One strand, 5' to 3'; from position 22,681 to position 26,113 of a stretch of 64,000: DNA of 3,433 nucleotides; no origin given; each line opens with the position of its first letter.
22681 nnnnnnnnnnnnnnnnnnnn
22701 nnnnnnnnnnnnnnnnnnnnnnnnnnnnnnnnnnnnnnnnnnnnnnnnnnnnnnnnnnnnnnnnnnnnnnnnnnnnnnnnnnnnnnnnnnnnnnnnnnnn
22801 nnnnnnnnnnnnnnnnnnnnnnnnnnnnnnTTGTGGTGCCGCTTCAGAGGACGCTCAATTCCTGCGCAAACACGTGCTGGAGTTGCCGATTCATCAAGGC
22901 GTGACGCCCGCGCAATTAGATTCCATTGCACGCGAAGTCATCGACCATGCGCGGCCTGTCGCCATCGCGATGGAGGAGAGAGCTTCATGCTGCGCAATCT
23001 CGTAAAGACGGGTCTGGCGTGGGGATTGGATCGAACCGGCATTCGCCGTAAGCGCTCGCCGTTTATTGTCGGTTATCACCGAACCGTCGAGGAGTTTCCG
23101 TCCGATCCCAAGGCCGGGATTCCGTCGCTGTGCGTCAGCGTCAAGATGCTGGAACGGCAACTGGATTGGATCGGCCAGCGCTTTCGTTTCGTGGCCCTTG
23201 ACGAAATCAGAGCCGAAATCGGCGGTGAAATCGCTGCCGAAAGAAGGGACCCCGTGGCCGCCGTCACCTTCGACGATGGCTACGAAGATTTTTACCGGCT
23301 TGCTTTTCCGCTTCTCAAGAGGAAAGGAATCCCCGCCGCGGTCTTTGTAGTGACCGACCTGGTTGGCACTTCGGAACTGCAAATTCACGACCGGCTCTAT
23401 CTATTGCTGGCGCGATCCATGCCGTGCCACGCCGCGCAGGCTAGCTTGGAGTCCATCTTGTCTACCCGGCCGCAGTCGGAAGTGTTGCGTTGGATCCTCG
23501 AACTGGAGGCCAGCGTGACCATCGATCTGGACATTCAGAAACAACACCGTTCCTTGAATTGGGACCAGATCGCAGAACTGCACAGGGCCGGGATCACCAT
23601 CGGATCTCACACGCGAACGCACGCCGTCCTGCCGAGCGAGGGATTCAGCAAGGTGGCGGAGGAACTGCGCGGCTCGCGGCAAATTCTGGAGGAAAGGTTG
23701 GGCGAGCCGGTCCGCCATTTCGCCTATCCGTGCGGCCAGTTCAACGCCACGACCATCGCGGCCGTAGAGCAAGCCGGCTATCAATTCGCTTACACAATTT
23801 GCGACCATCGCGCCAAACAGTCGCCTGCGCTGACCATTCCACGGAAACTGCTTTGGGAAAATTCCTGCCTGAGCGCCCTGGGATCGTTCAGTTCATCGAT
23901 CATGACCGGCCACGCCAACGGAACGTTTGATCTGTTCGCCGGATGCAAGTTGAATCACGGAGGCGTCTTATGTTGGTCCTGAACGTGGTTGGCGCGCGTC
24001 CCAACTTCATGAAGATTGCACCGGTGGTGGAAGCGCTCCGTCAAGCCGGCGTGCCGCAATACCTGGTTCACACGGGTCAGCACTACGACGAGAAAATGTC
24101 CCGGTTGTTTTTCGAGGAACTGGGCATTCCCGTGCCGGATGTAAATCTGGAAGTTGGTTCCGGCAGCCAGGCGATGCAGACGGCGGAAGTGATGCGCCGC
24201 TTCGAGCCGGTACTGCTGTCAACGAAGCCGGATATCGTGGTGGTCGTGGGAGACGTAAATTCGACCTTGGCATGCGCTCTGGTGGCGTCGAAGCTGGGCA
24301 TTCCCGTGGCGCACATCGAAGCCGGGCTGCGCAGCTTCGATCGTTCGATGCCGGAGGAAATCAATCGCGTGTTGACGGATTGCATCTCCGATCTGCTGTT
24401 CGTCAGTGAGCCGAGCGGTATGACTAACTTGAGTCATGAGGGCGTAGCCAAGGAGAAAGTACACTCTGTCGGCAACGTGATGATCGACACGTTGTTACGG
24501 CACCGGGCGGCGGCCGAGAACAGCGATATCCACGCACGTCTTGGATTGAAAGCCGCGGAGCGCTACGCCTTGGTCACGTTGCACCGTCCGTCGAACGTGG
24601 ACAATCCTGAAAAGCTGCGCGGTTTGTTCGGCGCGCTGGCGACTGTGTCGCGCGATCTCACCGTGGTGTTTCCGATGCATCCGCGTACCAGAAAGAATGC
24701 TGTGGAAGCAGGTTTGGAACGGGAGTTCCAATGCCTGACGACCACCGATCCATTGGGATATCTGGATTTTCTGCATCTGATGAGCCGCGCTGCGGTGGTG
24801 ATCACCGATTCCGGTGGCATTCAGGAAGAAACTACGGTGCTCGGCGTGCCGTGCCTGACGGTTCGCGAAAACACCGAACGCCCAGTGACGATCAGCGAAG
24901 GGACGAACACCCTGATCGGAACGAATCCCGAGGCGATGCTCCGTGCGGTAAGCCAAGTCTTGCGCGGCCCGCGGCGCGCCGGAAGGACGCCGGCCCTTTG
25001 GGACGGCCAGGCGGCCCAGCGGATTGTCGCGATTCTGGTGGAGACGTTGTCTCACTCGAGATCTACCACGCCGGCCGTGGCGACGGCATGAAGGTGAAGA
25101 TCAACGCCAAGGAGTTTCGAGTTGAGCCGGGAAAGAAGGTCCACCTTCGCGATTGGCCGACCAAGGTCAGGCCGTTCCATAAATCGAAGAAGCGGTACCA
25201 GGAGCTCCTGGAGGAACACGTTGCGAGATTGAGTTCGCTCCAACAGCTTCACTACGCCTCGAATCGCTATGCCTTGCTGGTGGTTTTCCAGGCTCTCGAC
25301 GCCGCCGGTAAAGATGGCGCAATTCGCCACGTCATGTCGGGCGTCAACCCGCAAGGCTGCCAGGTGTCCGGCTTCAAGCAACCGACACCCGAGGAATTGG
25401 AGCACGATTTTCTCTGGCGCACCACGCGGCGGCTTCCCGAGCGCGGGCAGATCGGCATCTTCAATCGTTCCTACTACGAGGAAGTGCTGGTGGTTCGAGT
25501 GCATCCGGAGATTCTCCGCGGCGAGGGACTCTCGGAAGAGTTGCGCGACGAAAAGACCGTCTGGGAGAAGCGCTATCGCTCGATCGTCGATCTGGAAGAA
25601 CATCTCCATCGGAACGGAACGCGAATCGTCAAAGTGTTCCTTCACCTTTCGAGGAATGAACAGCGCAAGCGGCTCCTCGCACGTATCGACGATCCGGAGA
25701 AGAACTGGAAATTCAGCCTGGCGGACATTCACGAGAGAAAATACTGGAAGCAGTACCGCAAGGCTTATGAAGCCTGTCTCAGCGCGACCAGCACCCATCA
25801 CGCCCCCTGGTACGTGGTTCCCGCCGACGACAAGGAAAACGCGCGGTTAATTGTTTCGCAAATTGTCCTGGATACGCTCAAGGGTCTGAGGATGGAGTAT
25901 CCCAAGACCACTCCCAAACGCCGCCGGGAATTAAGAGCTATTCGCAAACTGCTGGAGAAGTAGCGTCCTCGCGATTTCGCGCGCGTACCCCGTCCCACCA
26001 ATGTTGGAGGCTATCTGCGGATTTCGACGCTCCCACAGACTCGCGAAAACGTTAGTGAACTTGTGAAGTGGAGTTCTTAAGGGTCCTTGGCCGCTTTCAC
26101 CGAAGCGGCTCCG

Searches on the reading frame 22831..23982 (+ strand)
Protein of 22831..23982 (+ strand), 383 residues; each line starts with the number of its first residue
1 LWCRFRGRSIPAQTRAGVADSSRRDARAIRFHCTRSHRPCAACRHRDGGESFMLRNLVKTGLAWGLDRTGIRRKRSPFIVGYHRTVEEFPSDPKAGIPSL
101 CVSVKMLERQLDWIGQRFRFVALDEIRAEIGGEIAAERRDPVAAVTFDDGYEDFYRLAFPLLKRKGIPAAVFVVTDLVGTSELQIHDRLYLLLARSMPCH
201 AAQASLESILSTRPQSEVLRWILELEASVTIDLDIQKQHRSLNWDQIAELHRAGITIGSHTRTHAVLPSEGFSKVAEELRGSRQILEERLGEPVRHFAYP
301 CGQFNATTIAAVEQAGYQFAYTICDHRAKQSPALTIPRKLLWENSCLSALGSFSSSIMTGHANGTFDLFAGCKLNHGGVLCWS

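Call 55: search_protein_families(library=pfam, proteins=[window:22831-23982:+], max_evalue=0.0001)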
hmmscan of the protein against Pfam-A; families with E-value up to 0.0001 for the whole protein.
window:22831-23982:+ (383 aa): 1 family
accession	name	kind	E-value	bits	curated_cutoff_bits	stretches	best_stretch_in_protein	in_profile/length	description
PF01522.26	Polysacc_deac_1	-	4.9e-26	91.6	23.1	1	137-319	3-123/124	Polysaccharide deacetylase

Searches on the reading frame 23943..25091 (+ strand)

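Call 55: search_protein_families(library=pfam, proteins=[window:23943-25091:+], max_evalue=0.0001)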
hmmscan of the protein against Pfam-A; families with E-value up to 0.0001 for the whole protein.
window:23943-25091:+ (382 aa): 2 families
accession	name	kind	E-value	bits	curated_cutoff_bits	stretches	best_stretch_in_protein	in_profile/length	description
PF02350.25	Epimerase_2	-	9.9e-110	367.1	30.6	1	35-365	7-346/347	UDP-N-acetylglucosamine 2-epimerase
PF13579.12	Glyco_trans_4_4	-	6.7e-07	30.2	29.7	1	28-129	10-104/158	Glycosyl transferase 4-like domain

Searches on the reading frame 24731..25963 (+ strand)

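Call 55: search_protein_families(library=pfam, proteins=[window:24731-25963:+], max_evalue=0.0001)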
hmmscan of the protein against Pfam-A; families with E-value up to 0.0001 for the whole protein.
window:24731-25963:+ (410 aa): 1 family
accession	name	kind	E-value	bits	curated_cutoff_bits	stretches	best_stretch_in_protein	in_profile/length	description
PF03976.20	PPK2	-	2.7e-69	233.7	22.3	1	151-385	2-223/229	Polyphosphate kinase 2 (PPK2)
